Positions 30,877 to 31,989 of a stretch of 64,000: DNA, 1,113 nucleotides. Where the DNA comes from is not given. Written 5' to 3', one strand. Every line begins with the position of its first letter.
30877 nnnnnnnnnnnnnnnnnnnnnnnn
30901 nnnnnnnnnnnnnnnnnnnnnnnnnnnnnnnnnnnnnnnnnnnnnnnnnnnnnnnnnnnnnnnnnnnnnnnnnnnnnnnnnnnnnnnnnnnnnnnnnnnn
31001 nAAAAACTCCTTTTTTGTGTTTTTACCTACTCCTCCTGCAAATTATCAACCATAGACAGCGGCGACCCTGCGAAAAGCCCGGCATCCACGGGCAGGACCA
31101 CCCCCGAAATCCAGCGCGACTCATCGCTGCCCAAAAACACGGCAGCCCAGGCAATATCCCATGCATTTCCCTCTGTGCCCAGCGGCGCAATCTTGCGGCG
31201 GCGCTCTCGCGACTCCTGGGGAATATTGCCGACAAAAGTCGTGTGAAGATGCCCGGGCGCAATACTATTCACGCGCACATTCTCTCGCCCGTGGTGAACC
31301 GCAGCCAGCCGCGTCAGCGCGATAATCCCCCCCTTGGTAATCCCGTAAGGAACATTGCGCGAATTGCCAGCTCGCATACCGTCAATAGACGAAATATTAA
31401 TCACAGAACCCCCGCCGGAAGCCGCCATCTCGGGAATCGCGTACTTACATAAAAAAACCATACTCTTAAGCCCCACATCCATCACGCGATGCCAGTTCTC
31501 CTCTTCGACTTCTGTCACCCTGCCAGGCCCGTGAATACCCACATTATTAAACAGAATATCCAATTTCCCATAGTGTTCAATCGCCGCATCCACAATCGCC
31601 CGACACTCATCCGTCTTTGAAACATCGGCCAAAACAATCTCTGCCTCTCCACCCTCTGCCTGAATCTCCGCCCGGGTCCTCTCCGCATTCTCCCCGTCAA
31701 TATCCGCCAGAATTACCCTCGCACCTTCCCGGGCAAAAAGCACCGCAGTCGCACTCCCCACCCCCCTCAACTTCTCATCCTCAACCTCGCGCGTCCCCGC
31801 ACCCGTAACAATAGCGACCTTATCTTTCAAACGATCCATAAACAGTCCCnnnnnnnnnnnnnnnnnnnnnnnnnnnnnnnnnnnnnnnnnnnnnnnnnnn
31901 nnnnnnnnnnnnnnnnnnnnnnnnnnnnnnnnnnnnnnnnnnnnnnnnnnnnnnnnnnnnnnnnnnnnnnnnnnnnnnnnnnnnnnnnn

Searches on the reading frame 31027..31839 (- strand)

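Call 60: search_protein_families(library=pfam, proteins=[window:31027-31839:-], max_evalue=0.0001)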
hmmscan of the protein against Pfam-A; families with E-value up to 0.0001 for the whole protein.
window:31027-31839:- (270 aa): 3 families
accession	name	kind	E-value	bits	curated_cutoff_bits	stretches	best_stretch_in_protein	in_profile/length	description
PF13561.12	adh_short_C2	-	1.1e-61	208.9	27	1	25-255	6-235/236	Enoyl-(Acyl carrier protein) reductase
PF00106.31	adh_short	-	6.9e-48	163.2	26.6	1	7-208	1-192/195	short chain dehydrogenase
PF08659.16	KR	-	2.8e-05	24.5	22.6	1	26-135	11-124/180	KR domain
